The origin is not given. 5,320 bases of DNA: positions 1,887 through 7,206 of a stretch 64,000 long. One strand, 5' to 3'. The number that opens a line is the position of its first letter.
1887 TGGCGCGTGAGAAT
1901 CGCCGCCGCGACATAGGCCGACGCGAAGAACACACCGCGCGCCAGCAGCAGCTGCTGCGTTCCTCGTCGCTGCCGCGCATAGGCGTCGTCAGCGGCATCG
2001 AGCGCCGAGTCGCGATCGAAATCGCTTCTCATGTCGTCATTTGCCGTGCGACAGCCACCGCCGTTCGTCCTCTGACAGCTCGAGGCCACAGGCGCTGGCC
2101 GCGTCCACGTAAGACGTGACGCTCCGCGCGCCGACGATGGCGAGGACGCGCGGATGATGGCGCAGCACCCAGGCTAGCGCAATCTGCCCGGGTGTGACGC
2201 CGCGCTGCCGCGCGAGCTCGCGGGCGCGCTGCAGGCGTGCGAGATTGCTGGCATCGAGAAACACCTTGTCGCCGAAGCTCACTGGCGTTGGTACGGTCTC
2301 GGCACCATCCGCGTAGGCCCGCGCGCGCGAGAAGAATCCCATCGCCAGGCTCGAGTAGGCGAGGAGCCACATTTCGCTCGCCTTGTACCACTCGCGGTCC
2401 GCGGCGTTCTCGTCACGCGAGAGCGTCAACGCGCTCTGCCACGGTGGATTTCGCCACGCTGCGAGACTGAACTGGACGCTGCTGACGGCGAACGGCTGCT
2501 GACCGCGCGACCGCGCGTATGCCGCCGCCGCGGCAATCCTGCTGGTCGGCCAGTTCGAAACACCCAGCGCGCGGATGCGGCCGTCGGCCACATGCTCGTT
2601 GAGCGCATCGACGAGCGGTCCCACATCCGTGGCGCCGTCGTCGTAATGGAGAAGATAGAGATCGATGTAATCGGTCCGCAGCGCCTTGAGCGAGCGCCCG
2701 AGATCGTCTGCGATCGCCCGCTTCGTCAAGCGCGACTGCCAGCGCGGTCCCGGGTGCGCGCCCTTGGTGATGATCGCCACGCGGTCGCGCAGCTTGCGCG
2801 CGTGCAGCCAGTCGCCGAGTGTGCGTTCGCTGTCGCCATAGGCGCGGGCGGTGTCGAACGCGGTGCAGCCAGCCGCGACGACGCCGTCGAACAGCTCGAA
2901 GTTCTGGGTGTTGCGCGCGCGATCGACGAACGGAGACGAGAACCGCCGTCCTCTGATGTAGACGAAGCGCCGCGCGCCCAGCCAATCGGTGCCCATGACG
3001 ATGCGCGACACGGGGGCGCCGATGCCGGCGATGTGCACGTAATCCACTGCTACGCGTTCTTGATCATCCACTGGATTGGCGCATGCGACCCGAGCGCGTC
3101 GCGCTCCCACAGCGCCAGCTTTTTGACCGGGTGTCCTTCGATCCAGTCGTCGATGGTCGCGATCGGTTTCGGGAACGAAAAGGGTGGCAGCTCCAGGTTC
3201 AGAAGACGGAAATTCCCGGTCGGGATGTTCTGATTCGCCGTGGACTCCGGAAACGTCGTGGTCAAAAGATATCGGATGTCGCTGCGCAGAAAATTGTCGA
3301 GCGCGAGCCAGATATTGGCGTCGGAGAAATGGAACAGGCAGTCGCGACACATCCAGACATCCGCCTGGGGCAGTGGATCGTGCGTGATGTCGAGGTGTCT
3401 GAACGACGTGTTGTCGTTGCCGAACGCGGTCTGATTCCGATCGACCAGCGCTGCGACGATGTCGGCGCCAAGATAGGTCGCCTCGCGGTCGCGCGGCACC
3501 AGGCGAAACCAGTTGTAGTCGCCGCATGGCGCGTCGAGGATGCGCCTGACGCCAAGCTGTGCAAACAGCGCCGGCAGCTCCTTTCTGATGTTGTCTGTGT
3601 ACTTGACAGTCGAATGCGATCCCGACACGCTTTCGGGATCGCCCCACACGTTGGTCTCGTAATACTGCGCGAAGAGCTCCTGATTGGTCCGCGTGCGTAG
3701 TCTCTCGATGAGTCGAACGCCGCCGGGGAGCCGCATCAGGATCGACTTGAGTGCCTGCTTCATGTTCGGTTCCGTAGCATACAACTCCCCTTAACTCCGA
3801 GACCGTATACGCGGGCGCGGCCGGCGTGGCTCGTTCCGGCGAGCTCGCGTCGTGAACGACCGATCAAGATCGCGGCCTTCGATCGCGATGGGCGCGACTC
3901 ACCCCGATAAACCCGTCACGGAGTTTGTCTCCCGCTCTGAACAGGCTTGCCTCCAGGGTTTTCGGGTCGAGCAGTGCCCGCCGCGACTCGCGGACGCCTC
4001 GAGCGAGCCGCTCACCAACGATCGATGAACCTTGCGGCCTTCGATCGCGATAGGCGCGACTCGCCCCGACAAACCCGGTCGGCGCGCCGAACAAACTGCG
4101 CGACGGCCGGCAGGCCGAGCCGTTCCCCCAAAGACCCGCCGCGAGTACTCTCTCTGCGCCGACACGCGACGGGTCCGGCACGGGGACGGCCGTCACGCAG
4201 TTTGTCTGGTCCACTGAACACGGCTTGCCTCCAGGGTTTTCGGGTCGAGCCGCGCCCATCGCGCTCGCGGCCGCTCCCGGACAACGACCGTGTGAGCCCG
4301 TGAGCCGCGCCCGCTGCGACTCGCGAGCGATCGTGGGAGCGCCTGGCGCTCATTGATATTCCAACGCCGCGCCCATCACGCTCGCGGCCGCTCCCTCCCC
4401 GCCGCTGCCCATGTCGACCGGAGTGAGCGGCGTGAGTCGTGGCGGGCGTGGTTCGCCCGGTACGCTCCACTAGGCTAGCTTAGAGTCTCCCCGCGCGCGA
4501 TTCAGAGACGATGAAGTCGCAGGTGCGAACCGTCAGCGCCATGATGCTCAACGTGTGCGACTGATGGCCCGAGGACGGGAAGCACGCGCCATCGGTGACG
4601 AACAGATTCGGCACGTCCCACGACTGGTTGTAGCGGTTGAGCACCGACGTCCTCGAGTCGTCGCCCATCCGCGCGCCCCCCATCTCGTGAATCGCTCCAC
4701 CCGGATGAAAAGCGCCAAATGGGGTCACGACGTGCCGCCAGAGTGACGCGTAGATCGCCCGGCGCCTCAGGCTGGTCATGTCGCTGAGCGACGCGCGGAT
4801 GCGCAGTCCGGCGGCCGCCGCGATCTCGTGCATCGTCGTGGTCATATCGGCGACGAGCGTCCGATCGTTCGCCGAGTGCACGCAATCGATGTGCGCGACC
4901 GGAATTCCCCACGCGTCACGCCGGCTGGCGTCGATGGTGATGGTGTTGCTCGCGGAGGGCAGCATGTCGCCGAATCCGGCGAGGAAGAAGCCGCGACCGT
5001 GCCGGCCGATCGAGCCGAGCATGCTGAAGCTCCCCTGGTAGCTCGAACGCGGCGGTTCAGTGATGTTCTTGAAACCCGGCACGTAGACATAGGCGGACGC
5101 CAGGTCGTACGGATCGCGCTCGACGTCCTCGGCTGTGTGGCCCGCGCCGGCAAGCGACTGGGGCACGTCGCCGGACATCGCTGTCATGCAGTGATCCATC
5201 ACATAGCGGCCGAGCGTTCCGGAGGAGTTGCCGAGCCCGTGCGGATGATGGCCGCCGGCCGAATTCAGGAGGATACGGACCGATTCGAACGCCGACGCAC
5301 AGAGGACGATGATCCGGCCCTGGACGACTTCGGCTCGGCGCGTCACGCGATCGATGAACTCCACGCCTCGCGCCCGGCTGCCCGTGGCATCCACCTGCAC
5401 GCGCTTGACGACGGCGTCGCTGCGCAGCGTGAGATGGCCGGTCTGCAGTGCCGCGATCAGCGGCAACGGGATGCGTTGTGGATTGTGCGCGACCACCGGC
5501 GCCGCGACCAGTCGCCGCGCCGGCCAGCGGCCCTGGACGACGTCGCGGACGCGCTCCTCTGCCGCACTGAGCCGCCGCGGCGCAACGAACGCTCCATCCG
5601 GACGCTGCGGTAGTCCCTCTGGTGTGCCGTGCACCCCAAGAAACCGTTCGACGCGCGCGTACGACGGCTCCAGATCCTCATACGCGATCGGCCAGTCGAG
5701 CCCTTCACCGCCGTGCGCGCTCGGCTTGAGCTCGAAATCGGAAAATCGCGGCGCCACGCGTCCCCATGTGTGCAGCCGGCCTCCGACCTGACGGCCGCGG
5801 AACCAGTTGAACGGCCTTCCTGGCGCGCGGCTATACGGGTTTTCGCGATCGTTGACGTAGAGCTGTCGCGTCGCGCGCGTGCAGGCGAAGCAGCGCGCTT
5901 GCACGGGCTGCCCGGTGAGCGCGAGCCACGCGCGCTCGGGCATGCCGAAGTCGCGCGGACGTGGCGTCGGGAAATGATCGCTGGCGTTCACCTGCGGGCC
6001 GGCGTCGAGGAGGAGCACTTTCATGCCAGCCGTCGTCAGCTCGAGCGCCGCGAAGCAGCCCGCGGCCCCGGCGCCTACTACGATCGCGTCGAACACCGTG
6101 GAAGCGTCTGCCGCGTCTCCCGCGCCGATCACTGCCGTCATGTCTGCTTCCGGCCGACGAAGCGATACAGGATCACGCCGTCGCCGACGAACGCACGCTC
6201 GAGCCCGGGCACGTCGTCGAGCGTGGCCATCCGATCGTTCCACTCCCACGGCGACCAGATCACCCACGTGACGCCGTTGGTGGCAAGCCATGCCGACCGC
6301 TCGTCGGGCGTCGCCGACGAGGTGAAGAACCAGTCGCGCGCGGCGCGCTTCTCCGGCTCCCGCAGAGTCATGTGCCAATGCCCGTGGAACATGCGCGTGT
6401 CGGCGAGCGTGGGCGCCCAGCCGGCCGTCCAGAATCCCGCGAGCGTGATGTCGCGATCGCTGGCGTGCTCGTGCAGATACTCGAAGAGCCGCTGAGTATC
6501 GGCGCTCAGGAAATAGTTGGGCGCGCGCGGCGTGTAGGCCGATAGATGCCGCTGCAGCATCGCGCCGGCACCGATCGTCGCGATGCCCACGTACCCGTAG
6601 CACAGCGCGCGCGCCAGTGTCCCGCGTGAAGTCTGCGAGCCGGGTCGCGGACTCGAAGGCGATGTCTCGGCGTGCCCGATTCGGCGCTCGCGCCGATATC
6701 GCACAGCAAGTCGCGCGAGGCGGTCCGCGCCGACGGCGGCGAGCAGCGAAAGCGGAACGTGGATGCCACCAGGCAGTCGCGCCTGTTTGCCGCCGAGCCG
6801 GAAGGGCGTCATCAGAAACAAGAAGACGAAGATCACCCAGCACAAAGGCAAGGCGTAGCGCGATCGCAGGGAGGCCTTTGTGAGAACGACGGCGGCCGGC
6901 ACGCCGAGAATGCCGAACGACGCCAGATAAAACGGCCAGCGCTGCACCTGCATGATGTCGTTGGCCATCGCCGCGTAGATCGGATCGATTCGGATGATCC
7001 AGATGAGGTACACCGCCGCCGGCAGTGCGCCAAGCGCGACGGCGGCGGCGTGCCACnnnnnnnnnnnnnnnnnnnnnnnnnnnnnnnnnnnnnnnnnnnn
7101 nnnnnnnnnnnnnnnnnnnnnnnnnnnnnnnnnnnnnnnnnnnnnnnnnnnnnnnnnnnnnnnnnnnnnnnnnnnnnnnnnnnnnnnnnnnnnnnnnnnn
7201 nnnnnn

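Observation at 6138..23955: Four paralogous membrane-anchored SGNH-like proteins, three of them adjacent to a GT-C gene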

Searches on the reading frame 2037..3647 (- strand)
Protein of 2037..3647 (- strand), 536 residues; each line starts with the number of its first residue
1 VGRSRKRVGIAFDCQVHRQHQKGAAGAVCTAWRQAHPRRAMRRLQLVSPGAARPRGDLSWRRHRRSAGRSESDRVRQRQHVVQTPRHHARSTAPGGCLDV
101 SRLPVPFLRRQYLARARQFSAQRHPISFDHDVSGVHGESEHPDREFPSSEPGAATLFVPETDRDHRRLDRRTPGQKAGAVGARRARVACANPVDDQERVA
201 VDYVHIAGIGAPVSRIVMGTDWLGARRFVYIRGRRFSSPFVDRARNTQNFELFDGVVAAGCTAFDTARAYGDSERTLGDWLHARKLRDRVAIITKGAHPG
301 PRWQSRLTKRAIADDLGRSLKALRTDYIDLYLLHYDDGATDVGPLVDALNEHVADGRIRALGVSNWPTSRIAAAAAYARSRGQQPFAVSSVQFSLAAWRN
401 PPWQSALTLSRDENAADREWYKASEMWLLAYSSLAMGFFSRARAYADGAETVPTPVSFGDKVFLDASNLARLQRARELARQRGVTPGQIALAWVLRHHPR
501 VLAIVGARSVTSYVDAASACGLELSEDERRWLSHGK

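Call 7: search_protein_families(library=pfam, proteins=[window:2037-3647:-], max_evalue=0.01)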
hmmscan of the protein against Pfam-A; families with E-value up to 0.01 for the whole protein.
window:2037-3647:- (536 aa): 1 family
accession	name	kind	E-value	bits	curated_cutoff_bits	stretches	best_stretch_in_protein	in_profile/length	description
PF00248.27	Aldo_ket_red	-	5.3e-51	173.9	24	1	244-528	16-282/291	Aldo/keto reductase family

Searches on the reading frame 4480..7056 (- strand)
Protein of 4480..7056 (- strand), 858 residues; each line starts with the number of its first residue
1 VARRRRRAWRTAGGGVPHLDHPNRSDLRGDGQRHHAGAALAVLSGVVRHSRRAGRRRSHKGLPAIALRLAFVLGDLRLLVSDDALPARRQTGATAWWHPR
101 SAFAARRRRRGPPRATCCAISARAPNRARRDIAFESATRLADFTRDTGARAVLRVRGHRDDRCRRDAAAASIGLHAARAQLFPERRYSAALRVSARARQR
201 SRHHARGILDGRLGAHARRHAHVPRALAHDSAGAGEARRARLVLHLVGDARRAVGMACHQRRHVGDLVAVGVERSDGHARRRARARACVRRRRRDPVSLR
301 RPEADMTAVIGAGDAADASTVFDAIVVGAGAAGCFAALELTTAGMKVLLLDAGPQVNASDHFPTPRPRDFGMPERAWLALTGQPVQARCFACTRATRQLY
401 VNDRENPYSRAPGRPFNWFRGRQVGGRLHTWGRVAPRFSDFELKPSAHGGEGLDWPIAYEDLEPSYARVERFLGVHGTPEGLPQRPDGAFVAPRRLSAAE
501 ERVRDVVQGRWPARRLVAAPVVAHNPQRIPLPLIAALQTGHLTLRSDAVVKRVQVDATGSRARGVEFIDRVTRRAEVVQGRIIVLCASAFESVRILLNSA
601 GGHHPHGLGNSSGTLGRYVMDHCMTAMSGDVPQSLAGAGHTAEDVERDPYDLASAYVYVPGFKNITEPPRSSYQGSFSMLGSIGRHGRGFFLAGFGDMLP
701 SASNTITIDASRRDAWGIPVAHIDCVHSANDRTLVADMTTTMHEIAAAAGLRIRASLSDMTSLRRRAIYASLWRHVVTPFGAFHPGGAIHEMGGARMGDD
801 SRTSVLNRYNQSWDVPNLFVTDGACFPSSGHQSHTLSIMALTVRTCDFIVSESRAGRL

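Call 7: search_protein_families(library=pfam, proteins=[window:4480-7056:-], max_evalue=0.01)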
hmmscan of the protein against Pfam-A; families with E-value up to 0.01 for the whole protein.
window:4480-7056:- (858 aa): 11 families
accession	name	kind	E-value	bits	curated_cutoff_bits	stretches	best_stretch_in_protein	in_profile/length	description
PF05199.19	GMC_oxred_C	-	4e-21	76.5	24.6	1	700-841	1-138/139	GMC oxidoreductase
PF00732.25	GMC_oxred_N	-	1.9e-07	31.6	23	1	533-622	134-216/218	GMC oxidoreductase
PF01266.30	DAO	-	1.5e-06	28.4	27.9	1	323-357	1-35/353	FAD dependent oxidoreductase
PF00890.30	FAD_binding_2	-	1.8e-06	27.9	20.4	1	323-358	1-36/414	FAD binding domain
PF13450.12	NAD_binding_8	-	1.7e-05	25.4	21.9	1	326-356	1-31/68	NAD(P)-binding Rossmann-like domain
PF03486.20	HI0933_like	-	3.5e-05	23.8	50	1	323-356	2-35/244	HI0933-like protein Rossmann domain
PF01134.28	GIDA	-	0.0002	21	22.1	1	323-350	1-28/391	Glucose inhibited division protein A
PF05834.18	Lycopene_cycl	-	0.00023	20.8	23.4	1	323-356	1-36/380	Lycopene cyclase protein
PF13738.12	Pyr_redox_3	-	0.00033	20.5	30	1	325-365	1-42/305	Pyridine nucleotide-disulphide oxidoreductase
PF07992.20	Pyr_redox_2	-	0.0012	18.8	26.1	1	323-355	2-34/291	Pyridine nucleotide-disulphide oxidoreductase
PF02558.23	ApbA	-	0.01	15.9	22.2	0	326-358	3-35/150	Ketopantoate reductase PanE/ApbA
